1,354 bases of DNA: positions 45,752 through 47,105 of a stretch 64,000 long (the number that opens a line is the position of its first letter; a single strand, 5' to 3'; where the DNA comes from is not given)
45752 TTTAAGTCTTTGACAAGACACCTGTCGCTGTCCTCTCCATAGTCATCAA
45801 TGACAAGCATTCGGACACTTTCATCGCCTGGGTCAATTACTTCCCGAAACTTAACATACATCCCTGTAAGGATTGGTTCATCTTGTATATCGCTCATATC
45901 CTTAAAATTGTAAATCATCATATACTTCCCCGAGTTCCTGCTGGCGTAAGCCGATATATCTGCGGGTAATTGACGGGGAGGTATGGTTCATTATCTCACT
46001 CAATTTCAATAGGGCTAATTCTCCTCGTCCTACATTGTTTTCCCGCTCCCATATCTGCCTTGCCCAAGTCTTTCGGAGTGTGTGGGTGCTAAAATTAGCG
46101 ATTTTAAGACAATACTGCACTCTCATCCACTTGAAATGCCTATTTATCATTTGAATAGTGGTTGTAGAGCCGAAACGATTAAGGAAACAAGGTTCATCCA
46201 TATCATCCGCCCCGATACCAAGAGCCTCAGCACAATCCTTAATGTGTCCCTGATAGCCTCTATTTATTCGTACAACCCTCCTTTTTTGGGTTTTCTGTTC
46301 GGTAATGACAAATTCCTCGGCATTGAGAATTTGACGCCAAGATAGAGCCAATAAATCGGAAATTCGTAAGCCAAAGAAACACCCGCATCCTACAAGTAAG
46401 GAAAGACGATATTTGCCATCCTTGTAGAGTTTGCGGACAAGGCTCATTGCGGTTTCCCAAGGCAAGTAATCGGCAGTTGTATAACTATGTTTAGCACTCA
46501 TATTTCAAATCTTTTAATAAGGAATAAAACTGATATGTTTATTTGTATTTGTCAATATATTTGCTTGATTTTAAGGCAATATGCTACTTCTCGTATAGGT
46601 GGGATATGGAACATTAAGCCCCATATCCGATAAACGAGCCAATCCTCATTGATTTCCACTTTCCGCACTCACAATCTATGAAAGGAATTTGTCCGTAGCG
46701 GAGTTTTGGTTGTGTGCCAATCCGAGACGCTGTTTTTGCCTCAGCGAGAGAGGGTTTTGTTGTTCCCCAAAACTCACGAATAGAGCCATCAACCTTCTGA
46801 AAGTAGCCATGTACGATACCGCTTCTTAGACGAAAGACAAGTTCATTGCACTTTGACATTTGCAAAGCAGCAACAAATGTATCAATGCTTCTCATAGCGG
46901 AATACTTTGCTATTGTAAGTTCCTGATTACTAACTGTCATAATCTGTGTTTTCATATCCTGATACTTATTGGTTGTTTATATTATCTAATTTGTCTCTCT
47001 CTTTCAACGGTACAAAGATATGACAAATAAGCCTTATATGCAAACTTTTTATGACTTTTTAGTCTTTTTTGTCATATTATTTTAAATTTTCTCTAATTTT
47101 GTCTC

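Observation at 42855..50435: Precisely delimited ~7.6-kb integrative element using the 3' end of a DUF2795 gene as its attachment site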

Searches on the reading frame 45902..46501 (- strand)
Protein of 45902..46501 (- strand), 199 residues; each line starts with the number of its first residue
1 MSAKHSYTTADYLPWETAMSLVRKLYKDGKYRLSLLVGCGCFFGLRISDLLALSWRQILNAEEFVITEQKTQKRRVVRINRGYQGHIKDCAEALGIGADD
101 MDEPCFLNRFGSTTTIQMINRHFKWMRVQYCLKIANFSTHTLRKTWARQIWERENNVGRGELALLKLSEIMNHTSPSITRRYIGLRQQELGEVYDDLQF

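Call 7: search_protein_families(library=pfam, proteins=[window:45902-46501:-], max_evalue=0.01)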
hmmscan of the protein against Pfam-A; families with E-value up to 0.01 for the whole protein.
window:45902-46501:- (199 aa): 1 family
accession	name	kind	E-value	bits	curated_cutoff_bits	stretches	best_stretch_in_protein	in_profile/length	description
PF00589.27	Phage_integrase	-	1.4e-14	54.7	27.1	1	41-187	32-170/172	Phage integrase family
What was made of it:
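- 45902..46501 (-): 199-aa short tyrosine recombinase (catalytic domain only), the second recombinase. PF00589, E 1.4e-14 (call 7).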

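Call 13: search_protein_families(library=phrogs, proteins=[window:45902-46501:-], max_evalue=0.01)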
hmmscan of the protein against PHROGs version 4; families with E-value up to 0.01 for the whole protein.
window:45902-46501:- (199 aa): 3 families
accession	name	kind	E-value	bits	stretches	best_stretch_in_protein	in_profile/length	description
phrog_216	-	integration and excision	1.4e-26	94.3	1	9-199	52-238/301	integrase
phrog_1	-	integration and excision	6.3e-18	66.4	1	11-195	269-445/611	integrase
phrog_7269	-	integration and excision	1.5e-07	32.2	1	128-191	20-75/89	integrase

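Call 14: search_protein_families(library=ncbifam, proteins=[window:45902-46501:-], max_evalue=0.01)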
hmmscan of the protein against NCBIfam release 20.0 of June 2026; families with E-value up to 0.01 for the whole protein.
window:45902-46501:- (199 aa): 5 families
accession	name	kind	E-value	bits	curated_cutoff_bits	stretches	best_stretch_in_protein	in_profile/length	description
TIGR02224.1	recomb_XerC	equivalog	1.3e-11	44.4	335.15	1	44-196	141-288/295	tyrosine recombinase XerC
NF040815.2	recomb_XerA_Arch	equivalog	2.4e-10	40.4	220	1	4-194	88-263/263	site-specific tyrosine recombinase/integron integrase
TIGR02225.1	recomb_XerD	equivalog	1.6e-07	31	329.6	1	44-194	137-283/290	site-specific tyrosine recombinase XerD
NF001399.0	PRK00283.1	subfamily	2.3e-06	27.1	279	1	44-194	147-292/300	tyrosine recombinase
NF003462.0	PRK05084.1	equivalog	0.00061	18.6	267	1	44-197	208-356/360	tyrosine recombinase XerS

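Call 68: find_homologous_proteins(query=window:45902-46501:-, max_evalue=1e-20)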
Query window:45902-46501:- (199 aa): 1555 proteins with E <= 1e-20 among 2006 candidates; the best 120 are listed.
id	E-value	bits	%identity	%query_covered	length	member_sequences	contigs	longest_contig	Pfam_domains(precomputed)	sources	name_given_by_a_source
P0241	1.8e-121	421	92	100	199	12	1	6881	PF00589.28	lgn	-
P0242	9.5e-109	379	81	100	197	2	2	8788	PF00589.28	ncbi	-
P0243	5.3e-107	374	81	100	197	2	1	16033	PF00589.28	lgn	-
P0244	1.9e-104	365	88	91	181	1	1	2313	PF00589.28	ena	-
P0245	2.4e-99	349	77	100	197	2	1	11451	PF00589.28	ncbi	-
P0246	1.1e-98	347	75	100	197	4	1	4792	PF00589.28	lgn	-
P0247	1.5e-96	340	73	100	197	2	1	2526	PF00589.28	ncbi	-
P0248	5.3e-96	338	73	100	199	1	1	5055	PF00589.28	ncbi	-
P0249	8.9e-96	337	72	100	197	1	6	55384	PF00589.28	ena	-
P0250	3.6e-95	335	72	100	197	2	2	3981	PF00589.28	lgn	-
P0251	8.2e-95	334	72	100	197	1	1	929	PF00589.28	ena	-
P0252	1.7e-94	333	71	100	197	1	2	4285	PF00589.28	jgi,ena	-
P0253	3.1e-94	332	71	100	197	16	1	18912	PF00589.28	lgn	-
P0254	3.3e-94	332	71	100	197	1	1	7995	PF00589.28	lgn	-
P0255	3.5e-94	332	72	100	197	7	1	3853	PF00589.28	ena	-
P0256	4.4e-94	332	74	100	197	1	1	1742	PF00589.28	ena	-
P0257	4.4e-94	331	73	100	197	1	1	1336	PF00589.28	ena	-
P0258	5.4e-94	331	73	100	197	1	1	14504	PF00589.28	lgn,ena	-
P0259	6.8e-94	331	70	100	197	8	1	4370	PF00589.28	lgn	-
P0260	8.4e-94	331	73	100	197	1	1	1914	PF00589.28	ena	-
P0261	2.1e-93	329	71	100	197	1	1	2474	PF00589.28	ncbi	-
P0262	3.3e-93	329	73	100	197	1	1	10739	PF00589.28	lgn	-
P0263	5.8e-93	328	71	100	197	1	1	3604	PF00589.28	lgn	-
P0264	1.1e-92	327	73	100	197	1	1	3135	PF00589.28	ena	-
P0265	1.5e-92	326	73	100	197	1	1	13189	PF00589.28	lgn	-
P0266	1.8e-92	326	72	100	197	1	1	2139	PF00589.28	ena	-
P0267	2.3e-92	326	72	100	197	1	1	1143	PF00589.28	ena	-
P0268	3.7e-92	325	71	100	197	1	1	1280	PF00589.28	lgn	-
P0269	4.2e-92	325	71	100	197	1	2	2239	PF00589.28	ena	-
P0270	4.3e-92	325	72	100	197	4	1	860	PF00589.28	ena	-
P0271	4.8e-92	325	71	100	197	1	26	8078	PF00589.28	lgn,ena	-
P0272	7.5e-92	324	71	100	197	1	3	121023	PF00589.28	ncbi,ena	-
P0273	8.5e-92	324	71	100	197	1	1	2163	PF00589.28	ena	-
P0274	8.5e-92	324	71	100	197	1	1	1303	PF00589.28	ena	-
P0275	1.0e-91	324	70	100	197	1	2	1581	PF00589.28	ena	-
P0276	1.1e-91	324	71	100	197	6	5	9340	PF00589.28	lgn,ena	-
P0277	1.3e-91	323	72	100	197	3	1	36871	PF00589.28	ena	-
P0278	1.4e-91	323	71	100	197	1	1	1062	PF00589.28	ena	-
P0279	1.5e-91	323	71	100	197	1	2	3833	PF00589.28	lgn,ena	-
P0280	1.7e-91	323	70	100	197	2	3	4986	PF00589.28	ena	-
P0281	1.8e-91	323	70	100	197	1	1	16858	PF00589.28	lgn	-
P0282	2.5e-91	323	71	100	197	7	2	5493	PF00589.28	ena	-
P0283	3.1e-91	322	70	100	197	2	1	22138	PF00589.28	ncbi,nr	ncbi:MAG: tyrosine-type recombinase/integrase [Bacteroidales bacterium]|nr:tyrosine-type recombinase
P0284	3.6e-91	322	70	100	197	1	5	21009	PF00589.28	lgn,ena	-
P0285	3.9e-91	322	70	100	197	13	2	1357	PF00589.28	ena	-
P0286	4.8e-91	322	70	100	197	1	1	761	PF00589.28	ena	-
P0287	5.0e-91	322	70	100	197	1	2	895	PF00589.28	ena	-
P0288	5.3e-91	321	70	100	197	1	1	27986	PF00589.28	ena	-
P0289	5.7e-91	321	71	100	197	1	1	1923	PF00589.28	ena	-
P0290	6.5e-91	321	71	100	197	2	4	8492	PF00589.28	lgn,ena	-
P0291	6.6e-91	321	70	100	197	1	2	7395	PF00589.28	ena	-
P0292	7.3e-91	321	70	100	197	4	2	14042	PF00589.28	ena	-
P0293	1.0e-90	321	70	100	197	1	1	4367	PF00589.28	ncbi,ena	-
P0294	1.1e-90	320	71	100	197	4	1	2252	PF00589.28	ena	-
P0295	1.2e-90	320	70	100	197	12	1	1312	PF00589.28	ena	-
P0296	1.3e-90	320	70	100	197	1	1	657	PF00589.28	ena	-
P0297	1.4e-90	320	69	100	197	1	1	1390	PF00589.28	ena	-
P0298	1.7e-90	320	71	100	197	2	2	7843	PF00589.28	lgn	-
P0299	1.9e-90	320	70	100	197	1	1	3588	PF00589.28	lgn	-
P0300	2.1e-90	320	70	100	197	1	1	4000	PF00589.28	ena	-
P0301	2.4e-90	319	70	100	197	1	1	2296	PF00589.28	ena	-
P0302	2.5e-90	319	70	100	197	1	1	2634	PF00589.28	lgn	-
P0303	3.1e-90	319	70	100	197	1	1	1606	PF00589.28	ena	-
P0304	4.8e-90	318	70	100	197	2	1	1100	PF00589.28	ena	-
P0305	5.6e-90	318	69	100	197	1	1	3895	PF00589.28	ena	-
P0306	5.7e-90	318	71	100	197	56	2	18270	PF00589.28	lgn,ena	-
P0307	5.9e-90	318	70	100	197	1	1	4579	PF00589.28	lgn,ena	-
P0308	6.4e-90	318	69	100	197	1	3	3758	PF00589.28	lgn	-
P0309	7.5e-90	318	70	100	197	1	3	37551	PF00589.28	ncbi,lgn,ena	-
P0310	7.9e-90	318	71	100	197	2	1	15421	PF00589.28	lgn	-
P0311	9.5e-90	317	69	100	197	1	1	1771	PF00589.28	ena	-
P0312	9.7e-90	317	69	100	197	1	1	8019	PF00589.28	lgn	-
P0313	9.9e-90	317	70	100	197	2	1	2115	PF00589.28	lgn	-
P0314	1.0e-89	317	69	100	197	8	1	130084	PF00589.28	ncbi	-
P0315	1.2e-89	317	70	100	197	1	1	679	PF00589.28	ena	-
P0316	2.0e-89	316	71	100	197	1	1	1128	PF00589.28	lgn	-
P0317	2.0e-89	316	68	100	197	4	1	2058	PF00589.28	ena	-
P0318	2.2e-89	316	70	100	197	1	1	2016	PF00589.28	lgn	-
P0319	3.5e-89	316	69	100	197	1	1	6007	PF00589.28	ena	-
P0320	3.6e-89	315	70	100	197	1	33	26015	PF00589.28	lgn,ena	-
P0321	3.8e-89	315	70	100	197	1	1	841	PF00589.28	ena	-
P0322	3.9e-89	315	70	100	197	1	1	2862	PF00589.28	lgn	-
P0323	4.9e-89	315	68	100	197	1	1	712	PF00589.28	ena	-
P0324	5.6e-89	315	69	100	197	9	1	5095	PF00589.28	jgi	-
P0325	6.5e-89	315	69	100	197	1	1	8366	PF00589.28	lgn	-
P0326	6.7e-89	315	69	100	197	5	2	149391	PF00589.28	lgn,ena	-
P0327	7.0e-89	315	69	100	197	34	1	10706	PF00589.28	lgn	-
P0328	8.7e-89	314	69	100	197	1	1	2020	PF00589.28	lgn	-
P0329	9.6e-89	314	68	100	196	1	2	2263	PF00589.28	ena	-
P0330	1.0e-88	314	70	100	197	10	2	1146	PF00589.28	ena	-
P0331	1.1e-88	314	69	100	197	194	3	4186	PF00589.28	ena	-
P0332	1.1e-88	314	68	100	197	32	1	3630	PF00589.28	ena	-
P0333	1.4e-88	314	68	100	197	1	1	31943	PF00589.28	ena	-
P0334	1.6e-88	313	68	100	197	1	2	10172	PF00589.28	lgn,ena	-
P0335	1.6e-88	313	68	100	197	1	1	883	PF00589.28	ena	-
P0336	1.7e-88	313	69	100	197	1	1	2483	PF00589.28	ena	-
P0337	1.8e-88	313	68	100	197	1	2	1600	PF00589.28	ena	-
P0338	1.8e-88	313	70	100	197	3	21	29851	PF00589.28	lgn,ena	-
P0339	2.2e-88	313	67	100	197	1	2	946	PF00589.28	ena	-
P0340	2.3e-88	313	67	100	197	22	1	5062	PF00589.28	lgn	-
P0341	2.3e-88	313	67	100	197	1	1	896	PF00589.28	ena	-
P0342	2.3e-88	313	68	100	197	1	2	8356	PF00589.28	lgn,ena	-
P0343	2.4e-88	313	68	100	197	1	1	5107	PF00589.28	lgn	-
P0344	3.1e-88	312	67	100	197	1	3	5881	PF00589.28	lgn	-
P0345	3.2e-88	312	69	100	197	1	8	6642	PF00589.28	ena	-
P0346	3.4e-88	312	69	100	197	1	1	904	PF00589.28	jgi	jgi:integrase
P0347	3.6e-88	312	71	100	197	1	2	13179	PF00589.28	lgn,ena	-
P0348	4.0e-88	312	69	100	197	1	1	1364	PF00589.28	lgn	-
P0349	4.3e-88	312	67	100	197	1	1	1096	PF00589.28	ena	-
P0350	4.7e-88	312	68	100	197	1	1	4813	PF00589.28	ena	-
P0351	5.4e-88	312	68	100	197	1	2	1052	PF00589.28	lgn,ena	-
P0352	5.8e-88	312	68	100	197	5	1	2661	PF00589.28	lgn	-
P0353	8.2e-88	311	67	100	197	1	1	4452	PF00589.28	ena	-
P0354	8.8e-88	311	70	100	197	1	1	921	PF00589.28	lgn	-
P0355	8.9e-88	311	68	100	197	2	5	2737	PF00589.28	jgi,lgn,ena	jgi:integrase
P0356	1.1e-87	311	67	100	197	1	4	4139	PF00589.28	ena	-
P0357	1.1e-87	311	67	100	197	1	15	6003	PF00589.28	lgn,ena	-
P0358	1.2e-87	311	67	100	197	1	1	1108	PF00589.28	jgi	jgi:integrase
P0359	1.3e-87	310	69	100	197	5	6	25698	PF00589.28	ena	-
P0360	1.5e-87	310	69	100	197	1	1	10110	PF00589.28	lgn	-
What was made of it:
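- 45902..46501 (-): More than 1500 homologues, and those listed are 67-92% identical (call 68).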

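Call 69: find_encoding_contigs(protein=P0320, flank=8000, max_places=6)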
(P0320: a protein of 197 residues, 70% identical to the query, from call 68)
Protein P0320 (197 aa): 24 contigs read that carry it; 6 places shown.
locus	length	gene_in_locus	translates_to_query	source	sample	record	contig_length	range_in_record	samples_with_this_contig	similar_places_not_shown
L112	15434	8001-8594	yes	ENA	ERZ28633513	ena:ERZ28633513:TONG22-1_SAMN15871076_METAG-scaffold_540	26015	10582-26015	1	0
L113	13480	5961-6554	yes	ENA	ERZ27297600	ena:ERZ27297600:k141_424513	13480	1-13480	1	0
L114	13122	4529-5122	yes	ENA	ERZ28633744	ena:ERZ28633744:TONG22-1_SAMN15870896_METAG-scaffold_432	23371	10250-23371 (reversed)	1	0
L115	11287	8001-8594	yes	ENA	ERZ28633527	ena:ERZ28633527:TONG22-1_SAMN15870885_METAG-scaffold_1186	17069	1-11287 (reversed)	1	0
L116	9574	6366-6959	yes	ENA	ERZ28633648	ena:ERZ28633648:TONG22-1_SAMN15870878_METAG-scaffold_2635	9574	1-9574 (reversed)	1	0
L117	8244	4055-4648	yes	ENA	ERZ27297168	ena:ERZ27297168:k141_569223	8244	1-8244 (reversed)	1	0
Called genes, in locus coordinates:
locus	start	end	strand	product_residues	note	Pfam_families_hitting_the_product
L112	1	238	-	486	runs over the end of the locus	-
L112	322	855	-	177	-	-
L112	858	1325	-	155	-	-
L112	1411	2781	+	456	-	PF00919:UPF0004, PF04055:Radical_SAM, PF01938:TRAM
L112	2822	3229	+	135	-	PF02566:OsmC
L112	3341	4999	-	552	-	PF00239:Resolvase, PF07508:Recombinase, PF13408:Zn_ribbon_recom (weak)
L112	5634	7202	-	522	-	PF00702:Hydrolase, PF13419:HAD_2, PF08719:NADAR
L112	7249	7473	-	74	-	-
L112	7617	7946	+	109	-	PF10902:WYL_2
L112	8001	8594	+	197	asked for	PF00589:Phage_integrase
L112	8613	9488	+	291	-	PF02086:MethyltransfD12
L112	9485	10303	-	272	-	-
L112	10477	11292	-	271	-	PF19808:DUF6291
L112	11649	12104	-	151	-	PF14060:DUF4252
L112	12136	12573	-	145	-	-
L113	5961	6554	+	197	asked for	PF00589:Phage_integrase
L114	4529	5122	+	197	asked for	PF00589:Phage_integrase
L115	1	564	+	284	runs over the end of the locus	PF00175:NAD_binding_1 (weak), PF10418:DHODB_Fe-S_bind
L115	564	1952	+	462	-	PF14691:Fer4_20, PF02826:2-Hacid_dh_C (faint), PF01134:GIDA (faint), PF07992:Pyr_redox_2, PF13450:NAD_binding_8, PF13738:Pyr_redox_3, PF01262:AlaDh_PNT_C (weak), PF00070:Pyr_redox, +7 more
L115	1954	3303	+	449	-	PF13393:tRNA-synt_His, PF03129:HGTP_anticodon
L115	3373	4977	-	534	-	PF00239:Resolvase, PF07508:Recombinase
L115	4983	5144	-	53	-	-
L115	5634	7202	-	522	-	PF00702:Hydrolase, PF13419:HAD_2, PF08719:NADAR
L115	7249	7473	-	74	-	-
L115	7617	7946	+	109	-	PF10902:WYL_2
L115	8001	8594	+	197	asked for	PF00589:Phage_integrase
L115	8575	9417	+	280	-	PF01555:N6_N4_Mtase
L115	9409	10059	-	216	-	PF18350:SH3_17 (weak), PF18275:His_Me_b4a2, PF02945:Endonuclease_7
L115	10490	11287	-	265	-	?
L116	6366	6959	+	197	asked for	PF00589:Phage_integrase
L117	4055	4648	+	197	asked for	PF00589:Phage_integrase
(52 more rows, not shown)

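Call 74: search_protein_families(library=pfam, proteins=[L115:5634-7202:-, L115:10490-11287:-], max_evalue=0.01)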
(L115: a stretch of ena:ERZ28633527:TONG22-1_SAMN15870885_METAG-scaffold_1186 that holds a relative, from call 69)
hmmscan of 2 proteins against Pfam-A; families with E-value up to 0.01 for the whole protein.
L115:5634-7202:- (522 aa): 4 families
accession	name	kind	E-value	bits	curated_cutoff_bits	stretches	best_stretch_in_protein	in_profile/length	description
PF08719.17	NADAR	-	3.7e-24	86.2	35.1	1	366-520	12-161/163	NADAR domain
PF13419.12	HAD_2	-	2.3e-12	47.8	23.8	1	191-289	77-177/178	Haloacid dehalogenase-like hydrolase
PF00702.32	Hydrolase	-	6.2e-09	37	26.4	1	182-279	87-186/191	haloacid dehalogenase-like hydrolase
PF12710.13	HAD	-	0.00088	20.2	27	1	193-240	84-130/189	haloacid dehalogenase-like hydrolase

L115:10490-11287:- (265 aa): 1 family
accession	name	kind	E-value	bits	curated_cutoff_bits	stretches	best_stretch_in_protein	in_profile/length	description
PF19808.4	DUF6291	-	6.5e-11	42.7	27.2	1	9-91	1-79/79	Family of unknown function (DUF6291)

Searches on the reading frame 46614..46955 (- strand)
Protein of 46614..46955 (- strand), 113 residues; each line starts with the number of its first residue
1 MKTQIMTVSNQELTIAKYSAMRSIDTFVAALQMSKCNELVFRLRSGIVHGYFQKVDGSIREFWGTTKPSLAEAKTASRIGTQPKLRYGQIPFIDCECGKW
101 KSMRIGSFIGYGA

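Call 7: search_protein_families(library=pfam, proteins=[window:46614-46955:-], max_evalue=0.01)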
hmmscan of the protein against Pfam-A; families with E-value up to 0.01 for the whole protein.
window:46614-46955:- (113 aa): 1 family
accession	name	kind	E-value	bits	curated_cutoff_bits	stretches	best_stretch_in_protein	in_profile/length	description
PF10902.13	WYL_2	-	1.4e-12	48.1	26.7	1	37-109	2-74/74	WYL_2, Sm-like SH3 beta-barrel fold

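Call 13: search_protein_families(library=phrogs, proteins=[window:46614-46955:-], max_evalue=0.01)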
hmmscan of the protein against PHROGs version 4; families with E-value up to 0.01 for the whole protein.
window:46614-46955:- (113 aa): 1 family
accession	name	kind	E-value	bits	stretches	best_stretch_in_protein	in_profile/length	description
phrog_1086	-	unknown function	1.4e-10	41.9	1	3-109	7-111/137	-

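Call 14: search_protein_families(library=ncbifam, proteins=[window:46614-46955:-], max_evalue=0.01)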
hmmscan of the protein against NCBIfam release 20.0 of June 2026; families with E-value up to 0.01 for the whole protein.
window:46614-46955:- (113 aa): 0 families
